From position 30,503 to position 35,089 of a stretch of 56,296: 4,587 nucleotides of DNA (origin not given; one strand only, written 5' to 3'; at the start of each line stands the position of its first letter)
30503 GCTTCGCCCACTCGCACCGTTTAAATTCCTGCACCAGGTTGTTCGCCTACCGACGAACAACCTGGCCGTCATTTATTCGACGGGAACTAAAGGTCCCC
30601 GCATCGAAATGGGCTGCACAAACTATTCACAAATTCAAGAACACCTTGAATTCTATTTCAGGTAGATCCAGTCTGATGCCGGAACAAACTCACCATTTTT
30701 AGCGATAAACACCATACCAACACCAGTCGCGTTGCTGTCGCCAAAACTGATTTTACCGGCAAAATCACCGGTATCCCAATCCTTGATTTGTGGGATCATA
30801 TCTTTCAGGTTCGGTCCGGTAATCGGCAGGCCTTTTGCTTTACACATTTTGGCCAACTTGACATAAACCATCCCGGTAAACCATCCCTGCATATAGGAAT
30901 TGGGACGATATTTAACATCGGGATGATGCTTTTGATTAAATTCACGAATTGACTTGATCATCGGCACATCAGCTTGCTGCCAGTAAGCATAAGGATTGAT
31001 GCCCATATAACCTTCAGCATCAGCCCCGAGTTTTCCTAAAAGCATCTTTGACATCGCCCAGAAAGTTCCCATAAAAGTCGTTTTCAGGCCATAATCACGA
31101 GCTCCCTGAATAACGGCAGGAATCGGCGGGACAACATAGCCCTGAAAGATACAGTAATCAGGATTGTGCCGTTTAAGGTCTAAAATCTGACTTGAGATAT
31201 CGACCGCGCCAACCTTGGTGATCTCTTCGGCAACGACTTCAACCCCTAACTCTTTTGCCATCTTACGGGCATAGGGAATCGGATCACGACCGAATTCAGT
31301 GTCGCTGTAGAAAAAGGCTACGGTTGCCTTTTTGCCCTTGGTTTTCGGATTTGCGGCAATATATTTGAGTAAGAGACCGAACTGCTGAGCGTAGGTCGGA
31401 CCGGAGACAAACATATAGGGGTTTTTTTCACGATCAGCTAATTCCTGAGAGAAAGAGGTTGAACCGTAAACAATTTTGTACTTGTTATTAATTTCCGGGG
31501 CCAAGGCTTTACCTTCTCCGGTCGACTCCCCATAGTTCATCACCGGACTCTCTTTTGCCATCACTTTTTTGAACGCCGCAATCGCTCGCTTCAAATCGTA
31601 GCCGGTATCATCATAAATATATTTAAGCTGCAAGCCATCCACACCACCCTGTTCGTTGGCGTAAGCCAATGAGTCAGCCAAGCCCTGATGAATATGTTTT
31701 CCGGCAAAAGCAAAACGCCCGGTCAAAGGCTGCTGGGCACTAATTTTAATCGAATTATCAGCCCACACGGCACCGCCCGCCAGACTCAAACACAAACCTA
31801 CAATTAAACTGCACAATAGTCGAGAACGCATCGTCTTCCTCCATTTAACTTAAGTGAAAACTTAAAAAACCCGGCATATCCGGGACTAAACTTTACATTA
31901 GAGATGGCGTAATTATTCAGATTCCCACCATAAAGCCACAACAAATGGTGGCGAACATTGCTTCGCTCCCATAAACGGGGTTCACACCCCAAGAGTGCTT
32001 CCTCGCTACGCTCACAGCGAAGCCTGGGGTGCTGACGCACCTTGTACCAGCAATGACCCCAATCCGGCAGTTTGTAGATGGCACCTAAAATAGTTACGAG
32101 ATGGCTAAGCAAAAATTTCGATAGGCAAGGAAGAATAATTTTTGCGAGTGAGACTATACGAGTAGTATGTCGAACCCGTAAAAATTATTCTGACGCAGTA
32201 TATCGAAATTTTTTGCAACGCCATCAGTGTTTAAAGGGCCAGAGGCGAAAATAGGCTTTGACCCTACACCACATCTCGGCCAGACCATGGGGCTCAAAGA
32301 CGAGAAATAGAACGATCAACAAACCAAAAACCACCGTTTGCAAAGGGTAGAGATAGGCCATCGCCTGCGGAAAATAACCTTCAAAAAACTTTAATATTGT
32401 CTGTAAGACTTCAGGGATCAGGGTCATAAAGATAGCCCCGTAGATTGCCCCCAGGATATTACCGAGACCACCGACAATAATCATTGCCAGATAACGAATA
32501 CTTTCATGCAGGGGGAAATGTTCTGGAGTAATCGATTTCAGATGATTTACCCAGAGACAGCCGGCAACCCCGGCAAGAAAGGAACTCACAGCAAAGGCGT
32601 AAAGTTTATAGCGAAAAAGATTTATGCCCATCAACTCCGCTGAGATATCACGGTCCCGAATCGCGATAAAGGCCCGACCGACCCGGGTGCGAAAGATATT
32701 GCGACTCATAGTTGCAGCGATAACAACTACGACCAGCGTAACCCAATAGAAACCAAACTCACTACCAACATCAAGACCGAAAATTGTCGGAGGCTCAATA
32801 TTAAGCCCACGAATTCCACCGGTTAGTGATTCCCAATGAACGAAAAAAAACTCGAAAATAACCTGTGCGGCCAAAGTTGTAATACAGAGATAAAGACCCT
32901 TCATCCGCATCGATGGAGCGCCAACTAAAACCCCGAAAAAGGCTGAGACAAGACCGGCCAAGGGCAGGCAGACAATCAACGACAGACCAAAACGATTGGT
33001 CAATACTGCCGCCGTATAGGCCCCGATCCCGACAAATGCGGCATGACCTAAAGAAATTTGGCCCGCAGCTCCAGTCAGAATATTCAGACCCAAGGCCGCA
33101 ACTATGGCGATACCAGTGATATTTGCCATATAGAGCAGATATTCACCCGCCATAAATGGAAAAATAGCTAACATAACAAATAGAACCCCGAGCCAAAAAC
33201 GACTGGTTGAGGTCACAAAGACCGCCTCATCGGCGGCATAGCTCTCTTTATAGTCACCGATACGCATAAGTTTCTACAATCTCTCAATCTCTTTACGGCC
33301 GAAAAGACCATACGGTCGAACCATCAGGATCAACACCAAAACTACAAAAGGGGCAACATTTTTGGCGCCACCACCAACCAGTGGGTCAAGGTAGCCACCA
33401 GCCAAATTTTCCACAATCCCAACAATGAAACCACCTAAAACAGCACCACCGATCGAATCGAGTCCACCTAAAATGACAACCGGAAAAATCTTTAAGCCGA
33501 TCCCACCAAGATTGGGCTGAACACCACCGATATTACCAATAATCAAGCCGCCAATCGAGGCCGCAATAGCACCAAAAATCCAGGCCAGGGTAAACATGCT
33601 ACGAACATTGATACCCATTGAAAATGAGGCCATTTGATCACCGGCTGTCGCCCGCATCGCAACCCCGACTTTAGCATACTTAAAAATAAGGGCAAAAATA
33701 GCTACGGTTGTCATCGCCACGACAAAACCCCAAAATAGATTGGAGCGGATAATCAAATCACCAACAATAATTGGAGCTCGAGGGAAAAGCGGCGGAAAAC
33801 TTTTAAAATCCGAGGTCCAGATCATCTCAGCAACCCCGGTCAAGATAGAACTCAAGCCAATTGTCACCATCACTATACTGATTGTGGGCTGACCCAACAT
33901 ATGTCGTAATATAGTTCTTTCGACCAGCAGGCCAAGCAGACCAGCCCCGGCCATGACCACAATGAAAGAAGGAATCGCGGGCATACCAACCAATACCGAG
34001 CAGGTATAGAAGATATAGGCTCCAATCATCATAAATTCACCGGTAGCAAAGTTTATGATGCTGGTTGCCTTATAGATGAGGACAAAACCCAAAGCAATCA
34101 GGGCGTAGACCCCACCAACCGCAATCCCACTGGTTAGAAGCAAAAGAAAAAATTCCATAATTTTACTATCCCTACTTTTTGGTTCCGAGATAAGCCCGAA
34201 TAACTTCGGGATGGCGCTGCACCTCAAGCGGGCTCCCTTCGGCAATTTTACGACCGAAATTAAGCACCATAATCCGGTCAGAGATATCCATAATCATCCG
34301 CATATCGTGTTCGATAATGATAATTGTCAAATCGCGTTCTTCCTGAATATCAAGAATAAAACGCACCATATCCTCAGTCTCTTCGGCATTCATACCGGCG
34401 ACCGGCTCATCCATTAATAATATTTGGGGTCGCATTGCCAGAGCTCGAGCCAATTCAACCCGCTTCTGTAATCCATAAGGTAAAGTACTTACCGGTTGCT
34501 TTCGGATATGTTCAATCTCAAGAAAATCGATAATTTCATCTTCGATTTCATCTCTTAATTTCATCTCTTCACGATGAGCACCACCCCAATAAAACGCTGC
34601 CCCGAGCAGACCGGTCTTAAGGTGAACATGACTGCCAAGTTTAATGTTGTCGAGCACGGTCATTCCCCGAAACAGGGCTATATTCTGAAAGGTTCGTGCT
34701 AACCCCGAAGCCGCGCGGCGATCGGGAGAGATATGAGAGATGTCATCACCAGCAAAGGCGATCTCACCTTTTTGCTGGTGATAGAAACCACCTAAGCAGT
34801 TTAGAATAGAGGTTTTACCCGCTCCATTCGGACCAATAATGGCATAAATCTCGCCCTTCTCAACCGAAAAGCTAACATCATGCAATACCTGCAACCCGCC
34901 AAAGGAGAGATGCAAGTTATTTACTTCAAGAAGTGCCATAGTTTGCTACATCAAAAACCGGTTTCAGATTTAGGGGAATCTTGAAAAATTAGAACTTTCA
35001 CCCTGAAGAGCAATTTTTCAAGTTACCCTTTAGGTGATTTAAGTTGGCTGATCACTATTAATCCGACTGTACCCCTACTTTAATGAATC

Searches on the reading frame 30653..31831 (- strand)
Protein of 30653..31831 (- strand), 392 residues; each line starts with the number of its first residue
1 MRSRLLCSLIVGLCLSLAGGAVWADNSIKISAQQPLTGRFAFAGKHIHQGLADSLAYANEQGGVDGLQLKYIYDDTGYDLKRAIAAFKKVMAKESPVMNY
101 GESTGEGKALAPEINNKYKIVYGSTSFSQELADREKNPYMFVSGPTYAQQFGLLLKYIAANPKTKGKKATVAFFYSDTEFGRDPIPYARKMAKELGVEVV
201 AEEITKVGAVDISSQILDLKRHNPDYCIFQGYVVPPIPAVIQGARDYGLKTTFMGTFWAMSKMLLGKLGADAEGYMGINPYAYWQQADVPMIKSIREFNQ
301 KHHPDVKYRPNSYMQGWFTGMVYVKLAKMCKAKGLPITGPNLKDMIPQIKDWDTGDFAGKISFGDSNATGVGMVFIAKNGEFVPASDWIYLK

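Call 20: search_protein_families(library=pfam, proteins=[window:30653-31831:-], max_evalue=0.0001)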
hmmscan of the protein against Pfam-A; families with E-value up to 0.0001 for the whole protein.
window:30653-31831:- (392 aa): 2 families
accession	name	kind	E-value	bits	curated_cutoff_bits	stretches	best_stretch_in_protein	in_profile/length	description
PF13458.12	Peripla_BP_6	-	2.3e-45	156.2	31.7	1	27-377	1-336/343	Periplasmic binding protein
PF13433.12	Peripla_BP_5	-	5.9e-06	26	27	1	29-227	2-192/363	Periplasmic binding protein domain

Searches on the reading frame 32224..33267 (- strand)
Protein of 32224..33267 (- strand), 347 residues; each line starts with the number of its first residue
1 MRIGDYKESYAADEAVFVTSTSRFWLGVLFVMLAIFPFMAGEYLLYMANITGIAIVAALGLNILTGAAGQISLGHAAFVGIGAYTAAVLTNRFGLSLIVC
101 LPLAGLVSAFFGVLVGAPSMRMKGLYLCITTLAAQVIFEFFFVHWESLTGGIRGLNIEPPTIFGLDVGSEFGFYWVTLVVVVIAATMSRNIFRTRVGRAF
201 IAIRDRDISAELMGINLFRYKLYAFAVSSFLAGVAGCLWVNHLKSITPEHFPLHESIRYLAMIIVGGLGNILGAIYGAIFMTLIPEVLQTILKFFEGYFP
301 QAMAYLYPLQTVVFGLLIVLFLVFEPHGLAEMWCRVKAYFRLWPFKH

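Call 20: search_protein_families(library=pfam, proteins=[window:32224-33267:-], max_evalue=0.0001)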
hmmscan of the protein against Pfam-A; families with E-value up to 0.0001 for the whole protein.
window:32224-33267:- (347 aa): 1 family
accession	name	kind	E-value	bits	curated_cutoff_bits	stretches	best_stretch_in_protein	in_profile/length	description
PF02653.21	BPD_transp_2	-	7.2e-46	156.9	26.8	1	44-322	2-269/269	Branched-chain amino acid transport system / permease component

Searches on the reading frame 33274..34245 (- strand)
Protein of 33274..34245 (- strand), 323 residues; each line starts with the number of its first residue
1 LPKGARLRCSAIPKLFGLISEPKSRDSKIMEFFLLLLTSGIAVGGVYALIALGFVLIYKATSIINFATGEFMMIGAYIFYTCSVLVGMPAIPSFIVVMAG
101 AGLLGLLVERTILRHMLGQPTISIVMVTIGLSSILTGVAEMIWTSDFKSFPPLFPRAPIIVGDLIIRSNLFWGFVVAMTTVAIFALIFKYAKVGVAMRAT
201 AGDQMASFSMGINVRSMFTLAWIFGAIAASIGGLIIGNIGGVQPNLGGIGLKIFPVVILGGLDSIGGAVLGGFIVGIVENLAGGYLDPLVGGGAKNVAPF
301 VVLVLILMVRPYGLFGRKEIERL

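Call 20: search_protein_families(library=pfam, proteins=[window:33274-34245:-], max_evalue=0.0001)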
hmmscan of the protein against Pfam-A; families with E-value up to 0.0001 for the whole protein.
window:33274-34245:- (323 aa): 1 family
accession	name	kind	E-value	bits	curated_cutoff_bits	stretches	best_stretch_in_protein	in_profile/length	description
PF02653.21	BPD_transp_2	-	2.3e-30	106.1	26.8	1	38-307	3-266/269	Branched-chain amino acid transport system / permease component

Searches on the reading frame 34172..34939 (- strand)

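Call 20: search_protein_families(library=pfam, proteins=[window:34172-34939:-], max_evalue=0.0001)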
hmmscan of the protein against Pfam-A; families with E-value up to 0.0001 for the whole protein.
window:34172-34939:- (255 aa): 4 families
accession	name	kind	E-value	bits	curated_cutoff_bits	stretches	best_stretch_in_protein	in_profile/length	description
PF00005.33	ABC_tran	-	2.7e-31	109.4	25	1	19-181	1-137/137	ABC transporter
PF12399.14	BCA_ABC_TP_C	-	1.2e-11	44.3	25.5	1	230-253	1-24/27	Branched-chain amino acid ATP-binding cassette transporter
PF13304.12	AAA_21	-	2.3e-07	31.6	27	0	31-50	1-20/304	AAA domain, putative AbiEii toxin, Type IV TA system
PF13476.12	AAA_23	-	1.2e-05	26.5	27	1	20-50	11-40/201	AAA domain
